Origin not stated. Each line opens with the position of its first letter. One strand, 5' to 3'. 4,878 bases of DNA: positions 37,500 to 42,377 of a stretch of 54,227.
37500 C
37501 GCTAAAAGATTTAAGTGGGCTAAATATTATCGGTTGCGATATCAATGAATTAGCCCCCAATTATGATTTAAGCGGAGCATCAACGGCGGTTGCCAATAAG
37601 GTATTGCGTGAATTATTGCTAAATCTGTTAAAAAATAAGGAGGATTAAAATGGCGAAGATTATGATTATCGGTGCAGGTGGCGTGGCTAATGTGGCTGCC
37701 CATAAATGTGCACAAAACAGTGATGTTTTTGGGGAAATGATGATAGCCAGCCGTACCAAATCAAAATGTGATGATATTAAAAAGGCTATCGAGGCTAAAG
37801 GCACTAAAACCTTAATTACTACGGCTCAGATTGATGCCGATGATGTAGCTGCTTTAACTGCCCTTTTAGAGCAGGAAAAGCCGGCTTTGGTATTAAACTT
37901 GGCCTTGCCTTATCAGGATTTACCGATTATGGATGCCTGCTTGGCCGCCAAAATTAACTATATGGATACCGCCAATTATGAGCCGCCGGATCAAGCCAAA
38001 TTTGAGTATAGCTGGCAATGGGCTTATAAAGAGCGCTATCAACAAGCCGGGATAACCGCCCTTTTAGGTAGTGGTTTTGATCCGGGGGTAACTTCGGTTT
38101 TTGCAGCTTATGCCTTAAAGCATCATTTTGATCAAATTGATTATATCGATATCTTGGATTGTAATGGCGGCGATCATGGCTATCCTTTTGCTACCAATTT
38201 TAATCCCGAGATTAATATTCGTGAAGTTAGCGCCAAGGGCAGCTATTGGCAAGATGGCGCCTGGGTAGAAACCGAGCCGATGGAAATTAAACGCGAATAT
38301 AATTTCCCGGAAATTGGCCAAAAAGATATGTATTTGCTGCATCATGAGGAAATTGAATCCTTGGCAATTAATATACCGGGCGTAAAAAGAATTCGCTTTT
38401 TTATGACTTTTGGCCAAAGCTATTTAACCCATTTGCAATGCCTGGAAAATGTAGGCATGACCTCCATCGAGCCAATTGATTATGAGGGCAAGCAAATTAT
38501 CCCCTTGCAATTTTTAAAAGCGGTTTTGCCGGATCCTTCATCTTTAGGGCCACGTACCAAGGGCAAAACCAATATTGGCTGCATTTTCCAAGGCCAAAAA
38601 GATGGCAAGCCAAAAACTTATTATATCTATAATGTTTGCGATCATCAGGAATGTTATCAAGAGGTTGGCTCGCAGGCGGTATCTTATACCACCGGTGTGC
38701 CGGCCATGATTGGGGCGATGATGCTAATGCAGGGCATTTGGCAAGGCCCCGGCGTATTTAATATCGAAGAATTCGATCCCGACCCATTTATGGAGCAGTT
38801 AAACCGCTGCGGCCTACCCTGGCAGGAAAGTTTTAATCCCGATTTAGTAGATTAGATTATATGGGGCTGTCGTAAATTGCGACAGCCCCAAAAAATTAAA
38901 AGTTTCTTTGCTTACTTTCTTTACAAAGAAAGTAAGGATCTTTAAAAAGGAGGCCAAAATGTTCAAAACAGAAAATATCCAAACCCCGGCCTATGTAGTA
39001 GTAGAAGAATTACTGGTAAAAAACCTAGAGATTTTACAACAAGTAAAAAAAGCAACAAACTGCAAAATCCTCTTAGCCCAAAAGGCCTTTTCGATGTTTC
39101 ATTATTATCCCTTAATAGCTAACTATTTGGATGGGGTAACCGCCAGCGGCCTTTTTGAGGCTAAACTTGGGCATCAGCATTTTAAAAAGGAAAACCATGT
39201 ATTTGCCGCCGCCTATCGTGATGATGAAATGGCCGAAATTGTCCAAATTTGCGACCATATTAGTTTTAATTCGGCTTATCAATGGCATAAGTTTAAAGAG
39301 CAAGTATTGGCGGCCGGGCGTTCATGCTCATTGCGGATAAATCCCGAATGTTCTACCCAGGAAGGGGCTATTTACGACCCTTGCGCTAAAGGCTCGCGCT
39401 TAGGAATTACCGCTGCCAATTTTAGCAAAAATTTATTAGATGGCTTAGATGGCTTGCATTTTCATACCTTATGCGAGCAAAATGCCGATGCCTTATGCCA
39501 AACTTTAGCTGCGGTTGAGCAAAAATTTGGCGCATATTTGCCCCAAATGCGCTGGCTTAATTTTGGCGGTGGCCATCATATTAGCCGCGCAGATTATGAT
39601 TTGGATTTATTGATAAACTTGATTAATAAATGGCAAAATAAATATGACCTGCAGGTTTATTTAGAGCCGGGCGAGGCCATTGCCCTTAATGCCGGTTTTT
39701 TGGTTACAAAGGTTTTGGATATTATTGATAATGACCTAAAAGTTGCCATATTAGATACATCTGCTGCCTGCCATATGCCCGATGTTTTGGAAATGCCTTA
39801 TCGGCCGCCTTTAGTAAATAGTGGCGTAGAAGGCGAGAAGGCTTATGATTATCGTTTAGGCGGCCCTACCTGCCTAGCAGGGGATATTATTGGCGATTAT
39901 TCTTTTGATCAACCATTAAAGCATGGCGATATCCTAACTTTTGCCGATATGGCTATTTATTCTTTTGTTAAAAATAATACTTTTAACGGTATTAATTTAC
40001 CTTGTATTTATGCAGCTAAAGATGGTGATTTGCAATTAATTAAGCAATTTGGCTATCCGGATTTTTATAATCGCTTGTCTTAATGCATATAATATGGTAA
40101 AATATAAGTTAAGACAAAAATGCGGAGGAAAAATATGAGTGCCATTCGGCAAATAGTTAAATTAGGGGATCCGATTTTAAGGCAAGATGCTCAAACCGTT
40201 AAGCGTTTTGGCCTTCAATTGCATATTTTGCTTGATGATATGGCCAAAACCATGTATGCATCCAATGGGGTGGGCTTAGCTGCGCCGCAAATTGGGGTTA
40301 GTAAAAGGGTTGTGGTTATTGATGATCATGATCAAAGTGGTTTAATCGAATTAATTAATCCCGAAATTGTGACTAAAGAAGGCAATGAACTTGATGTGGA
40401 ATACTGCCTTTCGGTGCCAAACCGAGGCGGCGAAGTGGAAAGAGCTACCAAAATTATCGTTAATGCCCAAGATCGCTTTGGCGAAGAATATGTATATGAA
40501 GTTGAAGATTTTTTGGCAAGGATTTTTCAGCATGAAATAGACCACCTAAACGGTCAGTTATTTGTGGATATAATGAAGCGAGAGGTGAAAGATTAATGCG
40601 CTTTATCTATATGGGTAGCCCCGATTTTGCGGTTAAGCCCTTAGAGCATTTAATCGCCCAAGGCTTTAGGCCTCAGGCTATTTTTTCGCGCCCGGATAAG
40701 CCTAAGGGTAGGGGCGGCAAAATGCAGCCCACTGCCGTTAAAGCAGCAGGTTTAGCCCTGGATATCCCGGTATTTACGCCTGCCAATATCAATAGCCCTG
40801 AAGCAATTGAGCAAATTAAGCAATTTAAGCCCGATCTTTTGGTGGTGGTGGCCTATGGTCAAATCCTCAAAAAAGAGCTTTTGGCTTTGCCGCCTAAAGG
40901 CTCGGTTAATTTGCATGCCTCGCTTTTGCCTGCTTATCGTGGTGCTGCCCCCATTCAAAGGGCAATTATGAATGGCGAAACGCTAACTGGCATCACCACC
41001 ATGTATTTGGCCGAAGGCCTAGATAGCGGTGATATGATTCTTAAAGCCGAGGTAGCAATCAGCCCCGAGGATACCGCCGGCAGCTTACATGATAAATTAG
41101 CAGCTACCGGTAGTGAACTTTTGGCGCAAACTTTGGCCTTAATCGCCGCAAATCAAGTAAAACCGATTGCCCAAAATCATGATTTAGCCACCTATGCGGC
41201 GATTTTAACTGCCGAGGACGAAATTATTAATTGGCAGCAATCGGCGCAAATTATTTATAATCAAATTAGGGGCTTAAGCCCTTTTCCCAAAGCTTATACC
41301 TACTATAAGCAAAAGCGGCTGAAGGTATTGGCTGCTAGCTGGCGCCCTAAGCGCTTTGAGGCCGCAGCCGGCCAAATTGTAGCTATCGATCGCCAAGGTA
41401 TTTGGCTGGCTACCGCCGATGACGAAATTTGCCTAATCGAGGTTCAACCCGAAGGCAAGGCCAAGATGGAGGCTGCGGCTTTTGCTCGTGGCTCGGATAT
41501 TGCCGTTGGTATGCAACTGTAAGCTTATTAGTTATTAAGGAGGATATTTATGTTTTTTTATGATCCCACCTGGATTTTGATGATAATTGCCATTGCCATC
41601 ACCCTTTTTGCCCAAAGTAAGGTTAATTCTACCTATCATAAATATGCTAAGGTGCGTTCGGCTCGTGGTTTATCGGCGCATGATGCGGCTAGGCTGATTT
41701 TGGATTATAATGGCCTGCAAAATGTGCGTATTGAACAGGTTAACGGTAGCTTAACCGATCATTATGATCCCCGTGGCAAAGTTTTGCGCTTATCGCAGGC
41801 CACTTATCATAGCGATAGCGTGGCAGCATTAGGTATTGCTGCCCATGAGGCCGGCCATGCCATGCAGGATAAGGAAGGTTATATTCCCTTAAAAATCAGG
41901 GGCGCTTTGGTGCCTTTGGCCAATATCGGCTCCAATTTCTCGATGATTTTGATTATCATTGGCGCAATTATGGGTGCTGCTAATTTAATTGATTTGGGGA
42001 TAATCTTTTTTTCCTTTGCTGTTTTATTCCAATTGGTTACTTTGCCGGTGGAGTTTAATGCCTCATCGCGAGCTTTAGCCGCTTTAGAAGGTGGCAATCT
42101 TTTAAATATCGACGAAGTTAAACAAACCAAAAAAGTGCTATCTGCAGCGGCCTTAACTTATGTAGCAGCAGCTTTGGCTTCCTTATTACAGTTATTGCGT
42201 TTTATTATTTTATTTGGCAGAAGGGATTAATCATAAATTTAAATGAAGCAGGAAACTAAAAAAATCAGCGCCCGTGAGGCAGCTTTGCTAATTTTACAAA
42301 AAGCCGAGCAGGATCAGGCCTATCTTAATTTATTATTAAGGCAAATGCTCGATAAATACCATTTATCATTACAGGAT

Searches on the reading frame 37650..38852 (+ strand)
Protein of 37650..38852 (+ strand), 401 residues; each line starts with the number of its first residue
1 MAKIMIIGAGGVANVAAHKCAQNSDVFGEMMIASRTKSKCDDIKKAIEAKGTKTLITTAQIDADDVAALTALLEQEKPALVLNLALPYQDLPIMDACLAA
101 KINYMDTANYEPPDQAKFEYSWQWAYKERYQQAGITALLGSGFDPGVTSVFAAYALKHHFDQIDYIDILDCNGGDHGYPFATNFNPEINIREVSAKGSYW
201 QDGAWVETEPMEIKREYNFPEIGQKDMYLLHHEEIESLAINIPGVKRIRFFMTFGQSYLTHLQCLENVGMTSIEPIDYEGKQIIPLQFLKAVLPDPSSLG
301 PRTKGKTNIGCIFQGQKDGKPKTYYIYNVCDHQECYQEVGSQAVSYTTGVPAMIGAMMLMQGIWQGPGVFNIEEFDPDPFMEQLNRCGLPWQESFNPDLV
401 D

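Call 7: search_protein_families(library=pfam, proteins=[window:37650-38852:+], max_evalue=0.001)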
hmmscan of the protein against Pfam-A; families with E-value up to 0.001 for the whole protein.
window:37650-38852:+ (401 aa): 2 families
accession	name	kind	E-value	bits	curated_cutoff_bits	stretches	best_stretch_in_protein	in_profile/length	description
PF16653.10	Sacchrp_dh_C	-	1.1e-46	160.6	31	1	142-388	1-264/265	Saccharopine dehydrogenase C-terminal domain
PF03435.24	Sacchrp_dh_NADP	-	1.3e-33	116.5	25.1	1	4-138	1-129/129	Saccharopine dehydrogenase NADP binding domain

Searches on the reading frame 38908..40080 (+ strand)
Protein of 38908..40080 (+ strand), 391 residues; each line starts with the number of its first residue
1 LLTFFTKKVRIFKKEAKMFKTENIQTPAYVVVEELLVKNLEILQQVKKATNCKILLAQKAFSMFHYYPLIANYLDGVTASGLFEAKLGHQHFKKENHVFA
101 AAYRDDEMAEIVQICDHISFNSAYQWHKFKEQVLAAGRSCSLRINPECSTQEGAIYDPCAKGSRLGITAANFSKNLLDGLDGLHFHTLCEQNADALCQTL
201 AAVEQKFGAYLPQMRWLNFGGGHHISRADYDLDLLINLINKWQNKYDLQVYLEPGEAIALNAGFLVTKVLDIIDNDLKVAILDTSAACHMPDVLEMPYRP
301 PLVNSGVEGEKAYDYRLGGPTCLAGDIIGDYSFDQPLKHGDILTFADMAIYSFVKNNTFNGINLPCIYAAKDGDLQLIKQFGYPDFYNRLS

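Call 79: search_protein_families(library=pfam, proteins=[window:38908-40080:+], max_evalue=0.00001)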
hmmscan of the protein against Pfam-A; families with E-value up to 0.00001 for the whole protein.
window:38908-40080:+ (391 aa): 1 family
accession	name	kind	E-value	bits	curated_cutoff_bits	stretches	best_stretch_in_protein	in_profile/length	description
PF00278.28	Orn_DAP_Arg_deC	-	3.3e-14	53.4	23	1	157-348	5-94/95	Pyridoxal-dependent decarboxylase, C-terminal sheet domain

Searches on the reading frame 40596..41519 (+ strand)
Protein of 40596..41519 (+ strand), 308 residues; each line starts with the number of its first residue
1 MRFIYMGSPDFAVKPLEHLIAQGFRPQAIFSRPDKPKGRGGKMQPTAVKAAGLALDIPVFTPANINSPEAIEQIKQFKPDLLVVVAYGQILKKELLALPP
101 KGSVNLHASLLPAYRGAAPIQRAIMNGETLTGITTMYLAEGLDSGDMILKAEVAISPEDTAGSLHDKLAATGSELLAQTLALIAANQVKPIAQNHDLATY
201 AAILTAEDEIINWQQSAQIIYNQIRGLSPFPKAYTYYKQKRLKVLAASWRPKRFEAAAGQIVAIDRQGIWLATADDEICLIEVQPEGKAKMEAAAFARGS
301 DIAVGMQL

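Call 79: search_protein_families(library=pfam, proteins=[window:40596-41519:+], max_evalue=0.00001)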
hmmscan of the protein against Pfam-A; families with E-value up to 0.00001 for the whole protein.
window:40596-41519:+ (308 aa): 2 families
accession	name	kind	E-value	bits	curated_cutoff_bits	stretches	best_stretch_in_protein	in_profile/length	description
PF00551.24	Formyl_trans_N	-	1.4e-39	136.2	26.1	1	7-179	9-180/181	Formyl transferase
PF02911.23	Formyl_trans_C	-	9.2e-27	93.6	21.1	1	204-300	2-99/100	Formyl transferase, C-terminal domain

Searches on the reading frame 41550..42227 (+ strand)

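Call 79: search_protein_families(library=pfam, proteins=[window:41550-42227:+], max_evalue=0.00001)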
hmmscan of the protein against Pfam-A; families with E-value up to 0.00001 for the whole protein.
window:41550-42227:+ (226 aa): 1 family
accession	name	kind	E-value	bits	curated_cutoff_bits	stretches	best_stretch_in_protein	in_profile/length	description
PF04298.18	Zn_peptidase_2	-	4.3e-91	304.7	27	1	7-222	1-217/218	Putative neutral zinc metallopeptidase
